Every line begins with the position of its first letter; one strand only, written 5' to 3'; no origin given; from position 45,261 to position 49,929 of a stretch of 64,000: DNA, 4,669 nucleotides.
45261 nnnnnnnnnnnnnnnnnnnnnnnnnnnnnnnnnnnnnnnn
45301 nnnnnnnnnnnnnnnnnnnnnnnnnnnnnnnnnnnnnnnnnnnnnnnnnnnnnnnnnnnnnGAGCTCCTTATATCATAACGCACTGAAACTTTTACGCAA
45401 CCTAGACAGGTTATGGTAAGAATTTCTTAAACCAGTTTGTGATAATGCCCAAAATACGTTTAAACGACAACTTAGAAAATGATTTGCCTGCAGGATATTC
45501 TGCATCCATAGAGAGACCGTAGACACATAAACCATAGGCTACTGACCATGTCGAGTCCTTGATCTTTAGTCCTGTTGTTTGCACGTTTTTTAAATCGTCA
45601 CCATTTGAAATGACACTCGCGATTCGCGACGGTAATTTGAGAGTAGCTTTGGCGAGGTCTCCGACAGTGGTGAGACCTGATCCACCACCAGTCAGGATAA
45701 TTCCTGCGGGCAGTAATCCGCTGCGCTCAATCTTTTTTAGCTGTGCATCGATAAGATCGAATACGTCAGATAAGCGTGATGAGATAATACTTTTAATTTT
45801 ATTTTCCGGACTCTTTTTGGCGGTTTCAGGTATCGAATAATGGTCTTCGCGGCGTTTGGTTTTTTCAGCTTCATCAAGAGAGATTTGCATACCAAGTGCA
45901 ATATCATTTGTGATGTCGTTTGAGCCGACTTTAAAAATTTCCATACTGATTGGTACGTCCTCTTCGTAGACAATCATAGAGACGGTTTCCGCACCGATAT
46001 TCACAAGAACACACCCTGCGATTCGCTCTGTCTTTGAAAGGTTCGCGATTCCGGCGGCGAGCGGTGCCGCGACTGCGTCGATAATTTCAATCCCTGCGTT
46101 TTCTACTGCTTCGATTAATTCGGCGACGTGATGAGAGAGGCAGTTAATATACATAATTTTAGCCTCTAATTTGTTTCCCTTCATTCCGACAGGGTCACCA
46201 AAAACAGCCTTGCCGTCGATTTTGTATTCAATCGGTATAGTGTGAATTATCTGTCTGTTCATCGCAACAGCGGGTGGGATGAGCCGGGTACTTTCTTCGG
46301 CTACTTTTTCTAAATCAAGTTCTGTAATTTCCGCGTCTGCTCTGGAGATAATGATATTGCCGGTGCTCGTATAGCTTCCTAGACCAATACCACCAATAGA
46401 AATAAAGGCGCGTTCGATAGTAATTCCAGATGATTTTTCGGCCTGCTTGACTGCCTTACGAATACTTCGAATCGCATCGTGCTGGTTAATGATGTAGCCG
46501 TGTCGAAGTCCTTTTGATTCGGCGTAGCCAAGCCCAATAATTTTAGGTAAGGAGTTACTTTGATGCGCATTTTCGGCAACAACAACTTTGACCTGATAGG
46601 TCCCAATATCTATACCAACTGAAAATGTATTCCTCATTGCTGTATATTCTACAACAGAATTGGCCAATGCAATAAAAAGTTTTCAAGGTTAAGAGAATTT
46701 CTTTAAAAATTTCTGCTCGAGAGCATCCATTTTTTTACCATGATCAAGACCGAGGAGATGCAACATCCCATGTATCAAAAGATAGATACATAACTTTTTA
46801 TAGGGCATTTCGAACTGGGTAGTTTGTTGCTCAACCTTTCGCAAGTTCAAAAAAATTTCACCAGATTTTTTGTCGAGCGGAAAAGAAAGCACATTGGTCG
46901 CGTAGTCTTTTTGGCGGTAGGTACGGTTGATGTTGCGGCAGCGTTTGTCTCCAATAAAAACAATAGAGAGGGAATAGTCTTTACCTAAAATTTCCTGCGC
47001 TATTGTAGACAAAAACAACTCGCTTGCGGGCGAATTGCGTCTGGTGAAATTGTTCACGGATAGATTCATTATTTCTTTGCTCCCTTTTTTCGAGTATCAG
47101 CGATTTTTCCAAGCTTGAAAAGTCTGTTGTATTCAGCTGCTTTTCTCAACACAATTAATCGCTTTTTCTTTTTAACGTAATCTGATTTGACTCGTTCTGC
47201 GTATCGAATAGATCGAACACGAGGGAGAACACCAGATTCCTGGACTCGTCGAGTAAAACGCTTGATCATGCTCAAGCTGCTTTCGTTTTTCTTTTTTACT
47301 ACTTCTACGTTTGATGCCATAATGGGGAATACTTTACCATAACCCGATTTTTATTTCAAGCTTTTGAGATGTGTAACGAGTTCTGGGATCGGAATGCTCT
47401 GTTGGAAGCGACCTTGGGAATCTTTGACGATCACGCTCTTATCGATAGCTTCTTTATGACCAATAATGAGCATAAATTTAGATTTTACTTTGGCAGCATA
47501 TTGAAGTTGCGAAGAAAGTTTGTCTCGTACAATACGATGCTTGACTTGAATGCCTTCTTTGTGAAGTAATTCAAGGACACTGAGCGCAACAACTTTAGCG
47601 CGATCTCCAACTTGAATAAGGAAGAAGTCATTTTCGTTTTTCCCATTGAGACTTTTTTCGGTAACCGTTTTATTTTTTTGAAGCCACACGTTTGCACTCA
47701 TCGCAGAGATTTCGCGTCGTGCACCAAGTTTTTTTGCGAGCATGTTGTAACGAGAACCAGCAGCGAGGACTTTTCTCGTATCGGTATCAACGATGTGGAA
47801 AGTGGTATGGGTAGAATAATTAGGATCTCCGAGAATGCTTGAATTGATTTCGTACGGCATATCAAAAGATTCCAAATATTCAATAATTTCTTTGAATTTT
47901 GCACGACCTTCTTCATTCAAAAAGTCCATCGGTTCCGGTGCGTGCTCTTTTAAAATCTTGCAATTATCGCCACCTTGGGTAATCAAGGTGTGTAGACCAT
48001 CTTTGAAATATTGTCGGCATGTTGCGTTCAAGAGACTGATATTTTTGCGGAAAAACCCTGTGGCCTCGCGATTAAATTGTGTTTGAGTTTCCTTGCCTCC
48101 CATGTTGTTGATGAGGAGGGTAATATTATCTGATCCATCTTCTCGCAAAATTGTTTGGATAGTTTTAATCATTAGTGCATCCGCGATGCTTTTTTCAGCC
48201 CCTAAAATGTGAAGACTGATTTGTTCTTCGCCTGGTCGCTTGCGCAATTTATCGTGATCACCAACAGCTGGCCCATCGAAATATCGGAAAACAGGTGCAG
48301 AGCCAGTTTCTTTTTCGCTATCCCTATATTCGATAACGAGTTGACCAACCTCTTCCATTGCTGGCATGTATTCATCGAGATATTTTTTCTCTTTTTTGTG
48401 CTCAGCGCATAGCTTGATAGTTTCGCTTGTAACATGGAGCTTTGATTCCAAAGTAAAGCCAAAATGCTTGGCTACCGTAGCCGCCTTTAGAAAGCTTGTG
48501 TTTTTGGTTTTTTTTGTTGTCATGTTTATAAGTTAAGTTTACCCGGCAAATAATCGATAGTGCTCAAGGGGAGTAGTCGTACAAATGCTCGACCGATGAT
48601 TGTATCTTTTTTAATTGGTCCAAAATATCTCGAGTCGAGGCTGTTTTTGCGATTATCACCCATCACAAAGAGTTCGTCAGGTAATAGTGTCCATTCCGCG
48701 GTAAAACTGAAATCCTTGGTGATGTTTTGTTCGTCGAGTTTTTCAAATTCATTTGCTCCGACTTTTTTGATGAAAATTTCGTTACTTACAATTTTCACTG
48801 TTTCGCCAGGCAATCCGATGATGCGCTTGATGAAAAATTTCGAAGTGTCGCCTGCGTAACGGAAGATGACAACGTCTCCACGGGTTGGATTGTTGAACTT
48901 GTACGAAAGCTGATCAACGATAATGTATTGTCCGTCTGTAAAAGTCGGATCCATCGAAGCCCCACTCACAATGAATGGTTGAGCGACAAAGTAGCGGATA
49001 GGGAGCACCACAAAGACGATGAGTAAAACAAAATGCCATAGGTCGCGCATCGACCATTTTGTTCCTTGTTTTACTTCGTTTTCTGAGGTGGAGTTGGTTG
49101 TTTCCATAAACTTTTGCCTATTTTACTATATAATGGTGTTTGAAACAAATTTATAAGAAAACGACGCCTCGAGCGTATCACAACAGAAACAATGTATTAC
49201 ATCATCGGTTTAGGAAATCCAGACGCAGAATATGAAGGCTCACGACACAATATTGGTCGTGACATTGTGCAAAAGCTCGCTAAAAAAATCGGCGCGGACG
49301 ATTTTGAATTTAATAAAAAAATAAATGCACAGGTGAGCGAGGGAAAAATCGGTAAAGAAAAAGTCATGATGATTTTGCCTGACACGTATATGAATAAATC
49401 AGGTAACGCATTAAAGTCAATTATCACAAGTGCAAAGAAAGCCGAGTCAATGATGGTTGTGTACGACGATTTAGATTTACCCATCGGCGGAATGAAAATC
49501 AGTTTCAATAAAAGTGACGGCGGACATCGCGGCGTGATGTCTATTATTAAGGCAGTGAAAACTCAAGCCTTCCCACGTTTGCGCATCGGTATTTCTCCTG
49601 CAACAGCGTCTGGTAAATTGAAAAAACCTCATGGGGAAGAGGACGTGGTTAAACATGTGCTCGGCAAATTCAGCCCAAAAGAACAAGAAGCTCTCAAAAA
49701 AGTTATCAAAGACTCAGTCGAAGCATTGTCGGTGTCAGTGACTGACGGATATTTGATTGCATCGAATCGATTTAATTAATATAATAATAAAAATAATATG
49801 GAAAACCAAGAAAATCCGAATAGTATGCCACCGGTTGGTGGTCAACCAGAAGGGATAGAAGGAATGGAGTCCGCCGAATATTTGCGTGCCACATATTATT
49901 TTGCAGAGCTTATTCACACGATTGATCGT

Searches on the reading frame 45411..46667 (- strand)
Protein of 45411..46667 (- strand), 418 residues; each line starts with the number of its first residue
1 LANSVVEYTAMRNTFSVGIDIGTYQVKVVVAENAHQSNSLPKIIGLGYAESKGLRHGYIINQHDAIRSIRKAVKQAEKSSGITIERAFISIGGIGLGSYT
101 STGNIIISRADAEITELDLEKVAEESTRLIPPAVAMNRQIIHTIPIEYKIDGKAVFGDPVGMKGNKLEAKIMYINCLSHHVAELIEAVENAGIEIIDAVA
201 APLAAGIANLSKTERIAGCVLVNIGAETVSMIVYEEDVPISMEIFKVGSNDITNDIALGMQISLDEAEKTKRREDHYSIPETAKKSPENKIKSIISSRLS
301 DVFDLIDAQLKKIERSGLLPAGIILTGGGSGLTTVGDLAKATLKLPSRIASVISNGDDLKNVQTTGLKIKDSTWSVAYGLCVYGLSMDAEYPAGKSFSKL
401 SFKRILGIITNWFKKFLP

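Call 7: search_protein_families(library=pfam, proteins=[window:45411-46667:-], max_evalue=0.00001)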
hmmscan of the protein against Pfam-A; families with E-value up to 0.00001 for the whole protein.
window:45411-46667:- (418 aa): 3 families
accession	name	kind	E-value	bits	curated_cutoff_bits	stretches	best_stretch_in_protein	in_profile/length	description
PF14450.12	FtsA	-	3.4e-22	79.6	31.8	1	220-352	1-112/127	Cell division protein FtsA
PF02491.25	SHS2_FTSA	-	2.7e-15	56.9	25.4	1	97-173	5-77/79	SHS2 domain inserted in FTSA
PF11104.14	PilM_2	-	1.8e-09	37.5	27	1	18-381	1-336/340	Type IV pilus assembly protein PilM;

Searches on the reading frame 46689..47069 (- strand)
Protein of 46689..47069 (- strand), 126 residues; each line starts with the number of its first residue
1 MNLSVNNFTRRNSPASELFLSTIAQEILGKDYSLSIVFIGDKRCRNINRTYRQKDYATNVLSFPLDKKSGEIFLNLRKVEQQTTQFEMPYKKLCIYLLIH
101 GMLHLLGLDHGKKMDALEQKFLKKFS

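Call 67: search_protein_families(library=pfam, proteins=[window:46689-47069:-], max_evalue=0.001)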
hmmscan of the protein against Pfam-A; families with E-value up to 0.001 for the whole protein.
window:46689-47069:- (126 aa): 1 family
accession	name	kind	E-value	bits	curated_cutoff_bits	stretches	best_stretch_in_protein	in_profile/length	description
PF02130.23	YbeY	-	6.1e-26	91.2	25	1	22-118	18-122/129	Endoribonuclease YbeY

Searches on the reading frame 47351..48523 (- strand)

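Call 7: search_protein_families(library=pfam, proteins=[window:47351-48523:-], max_evalue=0.00001)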
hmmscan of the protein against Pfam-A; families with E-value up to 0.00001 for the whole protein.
window:47351-48523:- (390 aa): 1 family
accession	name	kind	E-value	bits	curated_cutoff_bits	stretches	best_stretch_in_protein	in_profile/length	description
PF03129.25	HGTP_anticodon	-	5.3e-10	39.8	21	1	301-388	3-93/94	Anticodon binding domain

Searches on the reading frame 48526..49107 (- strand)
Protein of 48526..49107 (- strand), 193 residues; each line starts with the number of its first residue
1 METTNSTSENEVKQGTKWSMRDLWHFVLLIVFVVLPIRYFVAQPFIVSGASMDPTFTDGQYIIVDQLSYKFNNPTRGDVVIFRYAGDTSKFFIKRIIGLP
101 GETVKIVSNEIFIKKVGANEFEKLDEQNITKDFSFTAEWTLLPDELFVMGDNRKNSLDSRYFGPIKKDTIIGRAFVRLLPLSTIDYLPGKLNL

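Call 67: search_protein_families(library=pfam, proteins=[window:48526-49107:-], max_evalue=0.001)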
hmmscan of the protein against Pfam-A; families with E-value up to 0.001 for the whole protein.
window:48526-49107:- (193 aa): 2 families
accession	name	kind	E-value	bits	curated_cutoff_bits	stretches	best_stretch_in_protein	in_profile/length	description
PF10502.14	Peptidase_S26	-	5.1e-44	150.6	22.9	1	22-178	3-167/168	Signal peptidase, peptidase S26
PF00717.28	Peptidase_S24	-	6e-08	32.8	23.3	1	47-109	40-94/116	Peptidase S24-like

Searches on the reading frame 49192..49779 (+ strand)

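Call 67: search_protein_families(library=pfam, proteins=[window:49192-49779:+], max_evalue=0.001)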
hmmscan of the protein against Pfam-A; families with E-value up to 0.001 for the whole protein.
window:49192-49779:+ (195 aa): 1 family
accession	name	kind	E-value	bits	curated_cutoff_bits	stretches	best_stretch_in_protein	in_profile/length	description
PF01195.25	Pept_tRNA_hydro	-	1.7e-52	178.4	27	1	4-195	2-183/183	Peptidyl-tRNA hydrolase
